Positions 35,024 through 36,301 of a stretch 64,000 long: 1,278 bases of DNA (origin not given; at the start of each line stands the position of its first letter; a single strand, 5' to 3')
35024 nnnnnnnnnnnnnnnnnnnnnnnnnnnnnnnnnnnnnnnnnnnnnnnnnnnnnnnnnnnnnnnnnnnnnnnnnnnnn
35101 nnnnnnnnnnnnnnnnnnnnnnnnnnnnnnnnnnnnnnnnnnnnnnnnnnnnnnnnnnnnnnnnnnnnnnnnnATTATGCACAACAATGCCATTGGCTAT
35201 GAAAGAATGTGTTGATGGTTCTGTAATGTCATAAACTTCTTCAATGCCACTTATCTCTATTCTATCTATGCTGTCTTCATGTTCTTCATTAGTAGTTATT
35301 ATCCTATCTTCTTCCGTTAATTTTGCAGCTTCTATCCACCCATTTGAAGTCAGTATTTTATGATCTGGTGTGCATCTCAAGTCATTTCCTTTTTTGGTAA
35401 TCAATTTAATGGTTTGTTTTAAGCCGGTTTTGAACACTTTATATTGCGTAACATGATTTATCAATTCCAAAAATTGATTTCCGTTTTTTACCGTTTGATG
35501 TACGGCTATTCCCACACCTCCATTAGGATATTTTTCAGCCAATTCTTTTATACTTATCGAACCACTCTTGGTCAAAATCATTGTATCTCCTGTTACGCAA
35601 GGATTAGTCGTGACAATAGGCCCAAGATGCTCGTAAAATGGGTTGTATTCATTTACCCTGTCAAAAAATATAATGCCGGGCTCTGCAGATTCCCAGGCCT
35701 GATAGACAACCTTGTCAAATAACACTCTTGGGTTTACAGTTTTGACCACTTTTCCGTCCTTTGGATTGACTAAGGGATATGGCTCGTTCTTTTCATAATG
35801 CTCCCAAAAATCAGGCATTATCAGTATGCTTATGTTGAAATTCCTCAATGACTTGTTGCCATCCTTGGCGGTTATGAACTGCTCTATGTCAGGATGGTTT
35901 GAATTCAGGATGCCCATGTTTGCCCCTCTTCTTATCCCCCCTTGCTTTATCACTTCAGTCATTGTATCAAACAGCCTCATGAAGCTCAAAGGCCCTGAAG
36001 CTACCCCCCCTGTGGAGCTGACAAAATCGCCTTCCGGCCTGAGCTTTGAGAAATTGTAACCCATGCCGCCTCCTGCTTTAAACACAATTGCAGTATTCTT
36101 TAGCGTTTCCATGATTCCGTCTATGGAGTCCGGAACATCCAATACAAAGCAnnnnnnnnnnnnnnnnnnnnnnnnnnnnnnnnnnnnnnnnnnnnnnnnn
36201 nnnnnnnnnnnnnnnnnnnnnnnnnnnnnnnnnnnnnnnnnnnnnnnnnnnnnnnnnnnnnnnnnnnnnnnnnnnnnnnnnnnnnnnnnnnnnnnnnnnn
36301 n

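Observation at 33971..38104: Class II RNR interrupted by two inteins at catalytic cysteines (one with a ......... homing endonuclease)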

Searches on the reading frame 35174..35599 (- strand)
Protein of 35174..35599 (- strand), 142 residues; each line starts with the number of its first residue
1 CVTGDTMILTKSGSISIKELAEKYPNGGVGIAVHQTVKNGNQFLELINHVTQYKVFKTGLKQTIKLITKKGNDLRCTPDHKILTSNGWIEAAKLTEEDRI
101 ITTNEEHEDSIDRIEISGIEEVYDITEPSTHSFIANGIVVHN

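Call 8: search_solved_structures(query=window:35174-35599:-, show_alignments=3, max_evalue=0.01)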
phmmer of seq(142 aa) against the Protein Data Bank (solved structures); distinct sequences matched with E-value up to 0.01: 24.
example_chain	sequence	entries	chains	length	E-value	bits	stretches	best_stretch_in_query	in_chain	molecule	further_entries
4o1r_A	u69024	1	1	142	1.6e-16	63.9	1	50-142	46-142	Replicative DNA helicase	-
7cfv_A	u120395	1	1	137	9e-13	51.7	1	57-142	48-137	Spl DnaX mini-intein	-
1mi8_A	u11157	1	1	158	2e-11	47.4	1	50-141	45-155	DnaB intein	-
8ubs_A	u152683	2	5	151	4.9e-10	42.9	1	13-141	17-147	NrdJ-1 | Nrdj-1 intein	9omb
6frh_A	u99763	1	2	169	8.6e-10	42.1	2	101-141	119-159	Replicative DNA helicase,Replicative DNA helicase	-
6frg_A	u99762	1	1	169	9e-10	42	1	52-141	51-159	Replicative DNA helicase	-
6fre_A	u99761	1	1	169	2.2e-08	37.6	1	53-141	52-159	Replicative DNA helicase,Replicative DNA helicase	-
3ifj_A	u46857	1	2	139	9.4e-08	35.5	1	56-142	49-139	Endonuclease PI-MtuI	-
2in0_A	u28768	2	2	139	1.3e-07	35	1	56-142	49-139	Endonuclease PI-MtuI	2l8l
2in9_A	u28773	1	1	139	3.4e-07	33.7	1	56-142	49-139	Endonuclease PI-MtuI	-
3igd_A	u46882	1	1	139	3.7e-07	33.6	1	56-142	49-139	Endonuclease PI-MtuI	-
5k08_A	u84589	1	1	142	6.7e-07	32.7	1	56-141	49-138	RecA mini intein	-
5i0a_A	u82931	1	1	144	7e-07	32.7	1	56-141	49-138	Intein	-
2in8_A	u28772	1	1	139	1.2e-06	31.9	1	56-142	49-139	Endonuclease PI-MtuI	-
6rpq_A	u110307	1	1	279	2.2e-06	31.1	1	60-142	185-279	Ubiquitin-like protein SMT3,1108aa long hypothetical cell division control protein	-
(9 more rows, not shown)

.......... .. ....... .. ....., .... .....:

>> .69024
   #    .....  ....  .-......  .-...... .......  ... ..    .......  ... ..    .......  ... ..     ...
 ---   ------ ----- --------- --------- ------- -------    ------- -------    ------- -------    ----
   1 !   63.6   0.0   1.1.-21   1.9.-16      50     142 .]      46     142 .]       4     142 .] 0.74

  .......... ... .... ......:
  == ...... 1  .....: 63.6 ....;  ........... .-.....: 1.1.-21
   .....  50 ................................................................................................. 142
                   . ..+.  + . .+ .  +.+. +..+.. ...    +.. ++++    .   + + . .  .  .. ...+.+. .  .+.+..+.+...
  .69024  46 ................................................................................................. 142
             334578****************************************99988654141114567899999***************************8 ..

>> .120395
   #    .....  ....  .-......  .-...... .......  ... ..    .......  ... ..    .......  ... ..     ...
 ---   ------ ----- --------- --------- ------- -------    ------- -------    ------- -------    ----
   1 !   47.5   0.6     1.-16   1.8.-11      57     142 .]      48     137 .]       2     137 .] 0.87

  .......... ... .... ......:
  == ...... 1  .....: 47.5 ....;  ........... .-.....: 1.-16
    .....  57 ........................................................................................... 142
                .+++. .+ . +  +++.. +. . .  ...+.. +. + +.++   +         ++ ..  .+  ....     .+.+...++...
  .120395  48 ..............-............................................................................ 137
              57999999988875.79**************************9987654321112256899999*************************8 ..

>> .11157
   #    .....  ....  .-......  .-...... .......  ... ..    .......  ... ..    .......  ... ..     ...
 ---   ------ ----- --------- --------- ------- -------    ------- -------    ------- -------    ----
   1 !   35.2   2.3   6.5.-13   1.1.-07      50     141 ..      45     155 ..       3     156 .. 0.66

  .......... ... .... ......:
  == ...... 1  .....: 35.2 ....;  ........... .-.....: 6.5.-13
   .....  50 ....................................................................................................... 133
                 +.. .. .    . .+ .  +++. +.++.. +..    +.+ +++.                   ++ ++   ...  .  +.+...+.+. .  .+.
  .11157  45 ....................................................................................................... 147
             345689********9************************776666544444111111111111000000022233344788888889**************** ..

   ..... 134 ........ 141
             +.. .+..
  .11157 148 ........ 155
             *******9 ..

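Call 31: find_homologous_proteins(query=window:35174-35599:-, max_evalue=0.00001)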
Query seq(142 aa): 13 candidates shared short words with the query, none scored E <= 0.00001.

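Call 37: search_protein_families(library=pfam, proteins=[window:35174-35599:-], max_evalue=0.01)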
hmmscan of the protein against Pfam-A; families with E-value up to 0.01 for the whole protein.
window:35174-35599:- (142 aa): 1 family
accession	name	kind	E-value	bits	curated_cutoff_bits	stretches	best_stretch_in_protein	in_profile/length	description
PF14890.11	Intein_splicing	-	3e-15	56.8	35.8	2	13-103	7-95/155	Intein splicing domain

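Call 38: search_protein_families(library=ncbifam, proteins=[window:35174-35599:-], max_evalue=0.01)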
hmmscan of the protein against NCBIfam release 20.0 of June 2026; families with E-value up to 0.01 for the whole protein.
window:35174-35599:- (142 aa): 14 families
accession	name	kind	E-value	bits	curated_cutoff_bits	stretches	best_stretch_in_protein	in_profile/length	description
NF005852.0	PRK07773.1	equivalog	9.6e-18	63.8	780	2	1-101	398-491/886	replicative DNA helicase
TIGR01445.1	intein_Nterm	domain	3.5e-13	50.4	24.5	1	1-84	1-83/83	intein N-terminal splicing region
NF006207.0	PRK08332.1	equivalog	4.5e-12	44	2400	2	52-110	937-995/1684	vitamin B12-dependent ribonucleotide reductase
NF038162.1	RtcB_rel_intein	exception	3.1e-10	38.7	1150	1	1-102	95-189/961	intein-containing RtcB family protein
NF011418.0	PRK14845.1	equivalog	1.3e-09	36.4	756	2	31-102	65-132/1049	translation initiation factor IF-2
NF003158.0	PRK04132.1-3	equivalog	1e-07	29.5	1750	1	1-98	62-165/1437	replication factor C small subunit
NF038136.1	rSAM_Rv_intein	exception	2.3e-07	30.1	700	1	1-99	76-165/574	intein-containing Rv2578c family radical SAM protein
TIGR01443.1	intein_Cterm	domain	7.4e-07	29.2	15.6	1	121-142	1-23/24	intein C-terminal splicing region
NF038098.1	GyrA_w_intein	exception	2e-05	22.7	1850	1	1-84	117-195/1232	intein-containing DNA gyrase subunit A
NF052663.1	RtcB_rel_intein2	exception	3.5e-05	22.8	1050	1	1-101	78-171/626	intein-containing RctB family protein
NF003159.0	PRK04132.1-4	equivalog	4.3e-05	21.7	999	1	1-100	60-165/852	replication factor C small subunit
NF011302.0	PRK14714.1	equivalog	5.8e-05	20.8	1791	1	31-141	981-1099/1350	DNA-directed DNA polymerase II large subunit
NF007072.0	PRK09519.1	equivalog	0.00021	19.8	1024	1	54-102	298-346/790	intein-containing recombinase RecA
NF003157.0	PRK04132.1-2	equivalog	0.0012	16.8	1103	1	1-87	50-137/864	replication factor C small subunit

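Call 55: predict_structure(alignment_id=A2)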
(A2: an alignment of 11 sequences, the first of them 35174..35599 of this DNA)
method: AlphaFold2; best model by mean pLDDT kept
length: 142 residues; sequences in the alignment: 11
mean_pLDDT: 80.0   pTM: 0.75
mean pLDDT of the five models: 80.0, 77.0, 69.3, 53.4, 36.6
residues with pLDDT >= 90: 58; 70-90: 51; 50-70: 21; < 50: 12
segments of 3 or more residues with pLDDT < 50: 35-46
pLDDT, mean of each block of 10 residues (from residue 1): 88 84 71 48 45 80 94 93 89 93 84 93 75 82 76
secondary structure, 60 per line:
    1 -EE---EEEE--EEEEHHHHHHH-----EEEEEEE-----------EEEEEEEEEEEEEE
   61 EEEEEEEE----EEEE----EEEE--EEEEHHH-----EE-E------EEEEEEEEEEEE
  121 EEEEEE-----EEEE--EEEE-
elements in order: E7-10 E13-16 H17-23 E29-35 E47-68 E73-76 E81-84 E87-90 E109-126 E132-135 E138-141

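Call 58: fold_search(model_id=the predicted structure, library=pdb)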
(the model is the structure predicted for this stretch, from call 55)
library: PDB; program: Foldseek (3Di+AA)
matches with E <= 10: 188; with E <= 0.001: 67
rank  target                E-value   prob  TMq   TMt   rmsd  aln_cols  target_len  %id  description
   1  1mi8                  2.0e-10  1.00  0.80  0.81   2.4       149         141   30  2.0 Angstrom crystal structure of a DnaB intein from Synechocystis sp. PCC 6803 (released 2003-08-19)
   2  6fre                  3.5e-10  1.00  0.80  0.74   2.5       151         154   27  Crystal structure of G-1F/H73A mutant of Ssp DnaB Mini-Intein variant M86 (released 2019-01-30)
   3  6frg                  3.5e-10  1.00  0.77  0.70   5.0       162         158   25  Crystal structure of G-1F mutant of Ssp DnaB Mini-Intein variant M86 (released 2019-01-30)
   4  6frh_B                3.7e-10  1.00  0.80  0.76   3.4       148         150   26  Crystal structure of Ssp DnaB Mini-Intein variant M86 (released 2019-01-30)
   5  4o1r                  5.7e-10  1.00  0.80  0.80   3.2       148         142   32  Crystal structure of NpuDnaB intein (released 2014-03-19)
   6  6frh_A                1.1e-09  1.00  0.76  0.68   3.5       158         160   26  Crystal structure of Ssp DnaB Mini-Intein variant M86 (released 2019-01-30)
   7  2in9                  1.6e-09  1.00  0.81  0.83   2.7       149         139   26  crystal structure of Mtu recA intein, splicing domain (released 2007-05-01)
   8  2in0                  1.7e-09  1.00  0.82  0.83   2.8       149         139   26  crystal structure of Mtu recA intein splicing domain (released 2007-05-01)
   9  3ifj_A                2.2e-09  1.00  0.81  0.83   2.8       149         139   26  Crystal structure of Mtu recA intein, splicing domain (released 2009-10-06)
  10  5i0a                  2.5e-09  1.00  0.81  0.81   2.7       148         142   26  RecA mini intein in complex with cisplatin (released 2016-09-21)
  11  2in8                  2.5e-09  1.00  0.79  0.81   3.1       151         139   24  crystal structure of Mtu recA intein, splicing domain (released 2007-05-01)
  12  7cfv_MODEL_1_A        2.7e-09  1.00  0.74  0.77   3.8       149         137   26  Solution NMR structure of DnaX mini intein from Spirulina platensis (released 2020-12-23)
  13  3igd                  3.9e-09  1.00  0.79  0.80   3.1       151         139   24  Crystal structure of Mtu recA intein, splicing domain (released 2009-10-06)
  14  2imz_B                4.6e-09  1.00  0.83  0.84   2.6       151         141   24  Crystal structure of Mtu recA intein splicing domain (released 2007-05-01)
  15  8ubs_A                1.1e-08  1.00  0.80  0.76   3.1       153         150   27  Crystal structure of NrdJ-1 split intein fusion (released 2024-10-09)
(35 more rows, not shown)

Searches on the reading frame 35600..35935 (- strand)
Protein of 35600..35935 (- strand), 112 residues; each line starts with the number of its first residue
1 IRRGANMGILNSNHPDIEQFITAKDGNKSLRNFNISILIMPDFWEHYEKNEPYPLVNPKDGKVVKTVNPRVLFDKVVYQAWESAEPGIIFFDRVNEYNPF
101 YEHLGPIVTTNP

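Call 42: search_protein_families(library=ncbifam, proteins=[window:35600-35935:-], max_evalue=0.001)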
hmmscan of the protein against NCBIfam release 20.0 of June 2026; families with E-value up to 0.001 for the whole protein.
seq(112 aa): 11 families
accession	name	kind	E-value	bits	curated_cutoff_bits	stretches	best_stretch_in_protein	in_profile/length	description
NF006417.0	PRK08665.1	equivalog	4.7e-39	134.3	961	1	2-112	170-279/759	vitamin B12-dependent ribonucleotide reductase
TIGR02504.1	NrdJ_Z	equivalog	3.9e-35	121.5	399.95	1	2-112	155-281/606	adenosylcobalamin-dependent ribonucleoside-diphosphate reductase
NF005010.0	PRK06406.1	subfamily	1.7e-33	115.9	1125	1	2-112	325-435/771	vitamin B12-dependent ribonucleotide reductase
NF006207.0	PRK08332.1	equivalog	1.7e-32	111.8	2400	1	1-112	744-859/1684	vitamin B12-dependent ribonucleotide reductase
NF006577.0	PRK09102.1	equivalog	2.1e-16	59.4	620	1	1-100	165-268/604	ribonucleoside-diphosphate reductase subunit alpha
NF005736.0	PRK07562.1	equivalog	2.9e-15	55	1737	1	31-112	395-475/1222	vitamin B12-dependent ribonucleotide reductase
NF005122.0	PRK06556.1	equivalog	6.8e-14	50.5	859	1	31-112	286-366/960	vitamin B12-dependent ribonucleotide reductase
NF005401.0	PRK06948.1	subfamily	3.5e-13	49.1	906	1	2-112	168-291/604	ribonucleotide reductase-like protein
TIGR02506.1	NrdE_NrdA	equivalog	2.8e-10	39.3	341.05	2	2-63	155-220/616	ribonucleoside-diphosphate reductase subunit alpha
NF005991.0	PRK08115.1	equivalog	3.2e-06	25.4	854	0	62-112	428-478/858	vitamin B12-dependent ribonucleotide reductase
TIGR04170.1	RNR_1b_NrdE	exception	0.00043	18.7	750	0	2-59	237-298/698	class 1b ribonucleoside-diphosphate reductase subunit alpha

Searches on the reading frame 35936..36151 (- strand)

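Call 42: search_protein_families(library=ncbifam, proteins=[window:35936-36151:-], max_evalue=0.001)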
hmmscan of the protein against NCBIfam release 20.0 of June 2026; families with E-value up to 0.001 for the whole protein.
seq(72 aa): 18 families
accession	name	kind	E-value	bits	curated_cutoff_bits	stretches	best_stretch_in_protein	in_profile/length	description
NF005010.0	PRK06406.1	subfamily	1.4e-31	109.5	1125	1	1-72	252-323/771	vitamin B12-dependent ribonucleotide reductase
NF006417.0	PRK08665.1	equivalog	2.3e-31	108.8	961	1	1-72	97-168/759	vitamin B12-dependent ribonucleotide reductase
TIGR02504.1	NrdJ_Z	equivalog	1.9e-30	106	399.95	1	1-72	82-153/606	adenosylcobalamin-dependent ribonucleoside-diphosphate reductase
NF005122.0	PRK06556.1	equivalog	1.1e-19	69.7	859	1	1-72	161-231/960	vitamin B12-dependent ribonucleotide reductase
NF006207.0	PRK08332.1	equivalog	5e-16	57.1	2400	1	31-72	702-743/1684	vitamin B12-dependent ribonucleotide reductase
NF006577.0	PRK09102.1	equivalog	6e-16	57.8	620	1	1-71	94-163/604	ribonucleoside-diphosphate reductase subunit alpha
TIGR02506.1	NrdE_NrdA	equivalog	1.6e-13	50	341.05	1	1-72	81-153/616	ribonucleoside-diphosphate reductase subunit alpha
NF009028.0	PRK12364.1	equivalog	2.3e-12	45.7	1377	1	1-66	316-381/842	ribonucleoside-diphosphate reductase subunit alpha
NF005736.0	PRK07562.1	equivalog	4.1e-11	41.2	1737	1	1-72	199-272/1222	vitamin B12-dependent ribonucleotide reductase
NF005101.0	PRK06539.1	equivalog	4.4e-10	38.2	988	1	1-72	227-298/822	ribonucleoside-diphosphate reductase subunit alpha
NF005544.0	PRK07207.1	equivalog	6.3e-09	34.2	965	1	1-72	374-445/965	ribonucleoside-diphosphate reductase subunit alpha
NF006279.0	PRK08447.1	equivalog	6.7e-09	34.7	1082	1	1-68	216-283/789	ribonucleoside-diphosphate reductase subunit alpha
NF005991.0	PRK08115.1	equivalog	8.5e-08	30.6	854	1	1-72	189-261/858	vitamin B12-dependent ribonucleotide reductase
TIGR04170.1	RNR_1b_NrdE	exception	9.5e-08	30.7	750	1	1-64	164-227/698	class 1b ribonucleoside-diphosphate reductase subunit alpha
NF006665.0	PRK09209.1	equivalog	5.7e-07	28.2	1057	1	1-64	237-300/761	ribonucleoside-diphosphate reductase subunit alpha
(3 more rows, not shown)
